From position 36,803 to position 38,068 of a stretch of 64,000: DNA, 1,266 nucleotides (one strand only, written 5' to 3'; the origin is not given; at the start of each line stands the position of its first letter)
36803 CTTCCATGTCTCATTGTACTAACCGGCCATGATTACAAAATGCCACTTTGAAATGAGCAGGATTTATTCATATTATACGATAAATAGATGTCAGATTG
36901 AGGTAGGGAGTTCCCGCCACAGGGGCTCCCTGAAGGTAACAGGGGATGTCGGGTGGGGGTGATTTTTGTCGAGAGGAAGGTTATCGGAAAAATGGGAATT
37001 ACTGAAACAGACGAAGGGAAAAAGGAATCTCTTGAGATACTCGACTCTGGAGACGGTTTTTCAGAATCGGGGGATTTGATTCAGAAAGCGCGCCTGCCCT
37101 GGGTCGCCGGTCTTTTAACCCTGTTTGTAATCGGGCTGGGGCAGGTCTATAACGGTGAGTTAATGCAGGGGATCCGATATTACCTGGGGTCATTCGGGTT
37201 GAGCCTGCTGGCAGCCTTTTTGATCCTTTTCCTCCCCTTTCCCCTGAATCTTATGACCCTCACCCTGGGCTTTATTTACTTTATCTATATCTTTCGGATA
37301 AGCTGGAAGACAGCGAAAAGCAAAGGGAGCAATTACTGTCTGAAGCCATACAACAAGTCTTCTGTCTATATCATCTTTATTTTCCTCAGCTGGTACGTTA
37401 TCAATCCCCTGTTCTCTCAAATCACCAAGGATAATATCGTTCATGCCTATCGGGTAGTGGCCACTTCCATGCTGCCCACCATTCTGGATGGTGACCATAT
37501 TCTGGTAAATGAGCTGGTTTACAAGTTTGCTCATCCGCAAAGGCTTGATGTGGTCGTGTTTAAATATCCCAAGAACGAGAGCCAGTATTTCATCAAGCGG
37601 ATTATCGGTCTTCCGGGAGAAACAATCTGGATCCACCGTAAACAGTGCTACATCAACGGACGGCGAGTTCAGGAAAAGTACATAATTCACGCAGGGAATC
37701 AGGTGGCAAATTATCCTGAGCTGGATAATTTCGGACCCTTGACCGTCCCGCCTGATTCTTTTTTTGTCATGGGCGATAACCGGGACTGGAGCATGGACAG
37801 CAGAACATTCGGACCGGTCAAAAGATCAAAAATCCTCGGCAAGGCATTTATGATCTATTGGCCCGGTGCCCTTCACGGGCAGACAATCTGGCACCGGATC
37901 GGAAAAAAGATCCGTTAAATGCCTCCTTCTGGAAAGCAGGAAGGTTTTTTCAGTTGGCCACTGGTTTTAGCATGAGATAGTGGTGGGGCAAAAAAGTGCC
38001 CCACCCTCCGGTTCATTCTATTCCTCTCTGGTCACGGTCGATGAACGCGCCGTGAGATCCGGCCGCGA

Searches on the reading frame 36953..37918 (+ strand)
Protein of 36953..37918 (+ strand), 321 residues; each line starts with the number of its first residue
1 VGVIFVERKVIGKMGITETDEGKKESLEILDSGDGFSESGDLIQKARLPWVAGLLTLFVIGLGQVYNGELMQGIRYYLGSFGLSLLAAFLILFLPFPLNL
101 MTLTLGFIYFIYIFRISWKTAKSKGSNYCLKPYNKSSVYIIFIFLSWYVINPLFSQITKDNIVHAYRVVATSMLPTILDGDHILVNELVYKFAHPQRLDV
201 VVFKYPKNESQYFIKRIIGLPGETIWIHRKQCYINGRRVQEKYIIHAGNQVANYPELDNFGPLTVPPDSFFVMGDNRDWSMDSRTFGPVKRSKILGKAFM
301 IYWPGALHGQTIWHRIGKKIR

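Call 3: search_protein_families(library=pfam, proteins=[window:36953-37918:+], max_evalue=0.1)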
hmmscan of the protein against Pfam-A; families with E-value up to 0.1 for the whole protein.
window:36953-37918:+ (321 aa): 3 families
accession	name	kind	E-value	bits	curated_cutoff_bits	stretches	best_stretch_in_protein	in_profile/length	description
PF10502.14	Peptidase_S26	-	1.8e-45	155.4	22.9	1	153-303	13-168/168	Signal peptidase, peptidase S26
PF00717.28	Peptidase_S24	-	0.0011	19.1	23.3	1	160-227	32-91/116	Peptidase S24-like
PF12670.12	DUF3792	-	0.028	15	31.3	1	76-174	12-110/115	Protein of unknown function (DUF3792)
